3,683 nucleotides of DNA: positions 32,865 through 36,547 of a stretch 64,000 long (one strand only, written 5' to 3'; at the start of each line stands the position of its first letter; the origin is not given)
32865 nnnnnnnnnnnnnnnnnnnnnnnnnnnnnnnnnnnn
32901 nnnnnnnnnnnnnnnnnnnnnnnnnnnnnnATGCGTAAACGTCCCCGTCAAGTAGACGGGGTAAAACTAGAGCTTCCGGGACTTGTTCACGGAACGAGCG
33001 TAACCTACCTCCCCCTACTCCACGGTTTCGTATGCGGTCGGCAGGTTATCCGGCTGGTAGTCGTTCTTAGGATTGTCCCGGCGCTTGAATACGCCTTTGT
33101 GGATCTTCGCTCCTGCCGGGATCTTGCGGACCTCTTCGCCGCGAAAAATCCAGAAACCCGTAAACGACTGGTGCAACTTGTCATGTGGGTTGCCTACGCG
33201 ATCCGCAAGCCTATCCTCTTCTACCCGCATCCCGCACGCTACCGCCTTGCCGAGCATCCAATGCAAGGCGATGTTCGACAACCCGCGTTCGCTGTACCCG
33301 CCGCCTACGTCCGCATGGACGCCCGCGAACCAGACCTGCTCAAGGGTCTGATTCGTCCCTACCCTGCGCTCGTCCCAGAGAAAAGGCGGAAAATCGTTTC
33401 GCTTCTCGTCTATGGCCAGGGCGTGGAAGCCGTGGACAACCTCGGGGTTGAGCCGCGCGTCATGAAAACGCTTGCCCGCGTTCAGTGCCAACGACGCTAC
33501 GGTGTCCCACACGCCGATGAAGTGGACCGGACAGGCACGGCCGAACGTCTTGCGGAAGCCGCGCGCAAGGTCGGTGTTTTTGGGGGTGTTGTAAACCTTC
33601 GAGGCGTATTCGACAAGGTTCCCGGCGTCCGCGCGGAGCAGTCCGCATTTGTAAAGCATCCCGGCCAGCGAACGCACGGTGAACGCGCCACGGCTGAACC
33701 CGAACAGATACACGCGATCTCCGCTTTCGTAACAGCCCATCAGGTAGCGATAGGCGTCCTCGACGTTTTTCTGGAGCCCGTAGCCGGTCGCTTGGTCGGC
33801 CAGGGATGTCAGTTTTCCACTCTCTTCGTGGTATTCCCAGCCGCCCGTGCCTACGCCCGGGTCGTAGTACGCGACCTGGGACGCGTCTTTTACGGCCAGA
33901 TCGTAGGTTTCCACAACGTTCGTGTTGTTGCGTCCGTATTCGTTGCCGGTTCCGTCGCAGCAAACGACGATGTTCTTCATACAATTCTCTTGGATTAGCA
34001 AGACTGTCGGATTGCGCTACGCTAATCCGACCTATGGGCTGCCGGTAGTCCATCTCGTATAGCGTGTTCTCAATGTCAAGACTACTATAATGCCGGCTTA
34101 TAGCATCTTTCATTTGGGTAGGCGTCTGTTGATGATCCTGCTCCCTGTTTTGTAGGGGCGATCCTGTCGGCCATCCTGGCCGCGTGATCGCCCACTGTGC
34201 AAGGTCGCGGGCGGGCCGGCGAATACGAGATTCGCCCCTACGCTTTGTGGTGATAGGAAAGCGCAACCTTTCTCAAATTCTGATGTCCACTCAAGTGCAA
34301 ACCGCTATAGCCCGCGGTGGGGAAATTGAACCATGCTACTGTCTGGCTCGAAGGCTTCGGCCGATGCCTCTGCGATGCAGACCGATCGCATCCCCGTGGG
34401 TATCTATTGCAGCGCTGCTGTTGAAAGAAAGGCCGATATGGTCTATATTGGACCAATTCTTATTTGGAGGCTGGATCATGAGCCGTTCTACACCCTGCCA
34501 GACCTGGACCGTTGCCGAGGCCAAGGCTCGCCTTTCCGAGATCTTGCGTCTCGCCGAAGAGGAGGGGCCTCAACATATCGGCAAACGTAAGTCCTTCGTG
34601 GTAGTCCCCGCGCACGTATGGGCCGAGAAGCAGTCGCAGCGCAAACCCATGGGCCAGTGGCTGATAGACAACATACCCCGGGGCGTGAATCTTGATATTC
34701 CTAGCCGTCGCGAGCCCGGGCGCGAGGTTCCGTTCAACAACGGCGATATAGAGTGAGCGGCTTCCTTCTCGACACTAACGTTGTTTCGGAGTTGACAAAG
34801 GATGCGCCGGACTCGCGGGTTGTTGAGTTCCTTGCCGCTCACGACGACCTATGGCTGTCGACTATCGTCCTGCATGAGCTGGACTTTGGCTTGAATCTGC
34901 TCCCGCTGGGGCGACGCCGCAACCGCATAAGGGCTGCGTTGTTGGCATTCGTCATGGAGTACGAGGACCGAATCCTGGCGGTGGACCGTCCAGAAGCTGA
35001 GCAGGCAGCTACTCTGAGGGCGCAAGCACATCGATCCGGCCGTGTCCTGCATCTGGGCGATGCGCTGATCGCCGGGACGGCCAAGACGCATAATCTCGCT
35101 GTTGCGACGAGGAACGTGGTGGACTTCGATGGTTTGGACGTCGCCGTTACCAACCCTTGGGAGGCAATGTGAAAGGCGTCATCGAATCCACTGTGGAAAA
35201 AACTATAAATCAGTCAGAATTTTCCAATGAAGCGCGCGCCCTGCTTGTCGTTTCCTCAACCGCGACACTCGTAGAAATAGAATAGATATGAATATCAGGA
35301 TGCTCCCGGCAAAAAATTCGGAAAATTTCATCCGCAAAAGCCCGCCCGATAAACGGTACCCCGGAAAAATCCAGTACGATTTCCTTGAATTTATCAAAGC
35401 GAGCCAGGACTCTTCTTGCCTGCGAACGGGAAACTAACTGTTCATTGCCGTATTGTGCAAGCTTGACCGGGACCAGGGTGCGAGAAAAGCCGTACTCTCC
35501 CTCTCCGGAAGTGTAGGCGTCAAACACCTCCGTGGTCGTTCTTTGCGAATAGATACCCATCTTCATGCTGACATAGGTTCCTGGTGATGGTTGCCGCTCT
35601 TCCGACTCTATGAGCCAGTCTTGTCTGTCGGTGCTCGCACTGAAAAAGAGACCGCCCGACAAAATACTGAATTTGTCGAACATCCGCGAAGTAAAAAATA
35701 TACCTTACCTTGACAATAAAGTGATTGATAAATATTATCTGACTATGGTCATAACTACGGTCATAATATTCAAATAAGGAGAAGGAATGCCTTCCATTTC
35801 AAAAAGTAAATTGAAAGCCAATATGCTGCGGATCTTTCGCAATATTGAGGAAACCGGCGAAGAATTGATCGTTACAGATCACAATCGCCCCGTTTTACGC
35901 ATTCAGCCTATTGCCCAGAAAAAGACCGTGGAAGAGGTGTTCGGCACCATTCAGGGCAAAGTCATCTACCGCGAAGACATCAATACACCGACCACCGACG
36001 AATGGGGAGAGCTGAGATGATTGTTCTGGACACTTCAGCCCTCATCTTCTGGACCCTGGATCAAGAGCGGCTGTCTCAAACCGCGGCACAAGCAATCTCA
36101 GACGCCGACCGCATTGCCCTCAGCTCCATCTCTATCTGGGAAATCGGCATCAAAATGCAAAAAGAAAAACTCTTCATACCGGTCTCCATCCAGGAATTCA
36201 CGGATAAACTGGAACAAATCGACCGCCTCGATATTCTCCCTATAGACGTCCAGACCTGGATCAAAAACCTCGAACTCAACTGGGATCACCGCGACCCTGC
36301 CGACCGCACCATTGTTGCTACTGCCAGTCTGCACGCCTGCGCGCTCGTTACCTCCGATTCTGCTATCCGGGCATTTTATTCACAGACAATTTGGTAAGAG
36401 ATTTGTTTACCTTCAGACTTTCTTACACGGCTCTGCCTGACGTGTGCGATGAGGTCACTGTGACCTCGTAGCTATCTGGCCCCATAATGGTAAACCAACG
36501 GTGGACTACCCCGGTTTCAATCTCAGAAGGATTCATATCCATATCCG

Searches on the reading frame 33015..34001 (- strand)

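Call 47: search_protein_families(library=pfam, proteins=[window:33015-34001:-], max_evalue=0.001)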
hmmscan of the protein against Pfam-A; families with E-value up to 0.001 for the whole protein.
window:33015-34001:- (328 aa): 1 family
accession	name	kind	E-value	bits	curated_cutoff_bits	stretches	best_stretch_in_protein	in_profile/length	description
PF09994.14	T6SS_Tle1-like_cat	-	1.5e-75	254.7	27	1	9-250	1-285/287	T6SS, Phospholipase effector Tle1-like, catalytic domain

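Call 91: search_protein_families(library=padloc, proteins=[window:33015-34001:-], max_evalue=0.001)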
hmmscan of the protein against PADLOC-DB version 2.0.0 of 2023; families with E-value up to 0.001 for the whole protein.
window:33015-34001:- (328 aa): 0 families

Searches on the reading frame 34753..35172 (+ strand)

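Call 47: search_protein_families(library=pfam, proteins=[window:34753-35172:+], max_evalue=0.001)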
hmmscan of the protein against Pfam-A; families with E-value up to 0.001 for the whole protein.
window:34753-35172:+ (139 aa): 1 family
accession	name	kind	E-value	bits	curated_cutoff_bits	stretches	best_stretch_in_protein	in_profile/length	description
PF01850.27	PIN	-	3.9e-16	60.2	23.6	1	5-121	2-111/120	PIN domain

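Call 91: search_protein_families(library=padloc, proteins=[window:34753-35172:+], max_evalue=0.001)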
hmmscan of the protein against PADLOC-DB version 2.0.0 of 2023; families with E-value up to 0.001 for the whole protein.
window:34753-35172:+ (139 aa): 0 families

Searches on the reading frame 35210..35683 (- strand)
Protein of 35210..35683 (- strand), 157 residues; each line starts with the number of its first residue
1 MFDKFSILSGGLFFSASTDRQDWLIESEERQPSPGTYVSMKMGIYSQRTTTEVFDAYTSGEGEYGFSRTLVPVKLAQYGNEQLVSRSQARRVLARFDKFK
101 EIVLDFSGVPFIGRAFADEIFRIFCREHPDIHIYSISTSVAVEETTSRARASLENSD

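Call 47: search_protein_families(library=pfam, proteins=[window:35210-35683:-], max_evalue=0.001)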
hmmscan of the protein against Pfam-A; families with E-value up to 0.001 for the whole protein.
window:35210-35683:- (157 aa): 1 family
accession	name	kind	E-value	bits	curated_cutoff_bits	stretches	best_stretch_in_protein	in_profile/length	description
PF14213.11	DUF4325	-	4.4e-12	46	23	1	88-138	1-59/64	STAS-like domain of unknown function (DUF4325)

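Call 91: search_protein_families(library=padloc, proteins=[window:35210-35683:-], max_evalue=0.001)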
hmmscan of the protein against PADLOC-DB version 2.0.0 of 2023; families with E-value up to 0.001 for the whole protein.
window:35210-35683:- (157 aa): 0 families

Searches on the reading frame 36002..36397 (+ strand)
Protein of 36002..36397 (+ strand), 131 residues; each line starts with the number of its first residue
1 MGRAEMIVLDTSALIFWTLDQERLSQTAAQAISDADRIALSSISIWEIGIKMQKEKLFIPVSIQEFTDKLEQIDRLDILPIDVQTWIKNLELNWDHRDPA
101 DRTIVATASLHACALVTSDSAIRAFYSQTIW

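Call 47: search_protein_families(library=pfam, proteins=[window:36002-36397:+], max_evalue=0.001)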
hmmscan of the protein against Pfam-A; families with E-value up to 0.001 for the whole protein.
window:36002-36397:+ (131 aa): 1 family
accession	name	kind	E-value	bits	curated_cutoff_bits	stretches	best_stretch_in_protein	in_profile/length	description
PF01850.27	PIN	-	4.5e-18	66.4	23.6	1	7-124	1-116/120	PIN domain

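Call 91: search_protein_families(library=padloc, proteins=[window:36002-36397:+], max_evalue=0.001)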
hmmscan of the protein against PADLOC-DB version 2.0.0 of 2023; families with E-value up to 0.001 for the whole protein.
window:36002-36397:+ (131 aa): 0 families
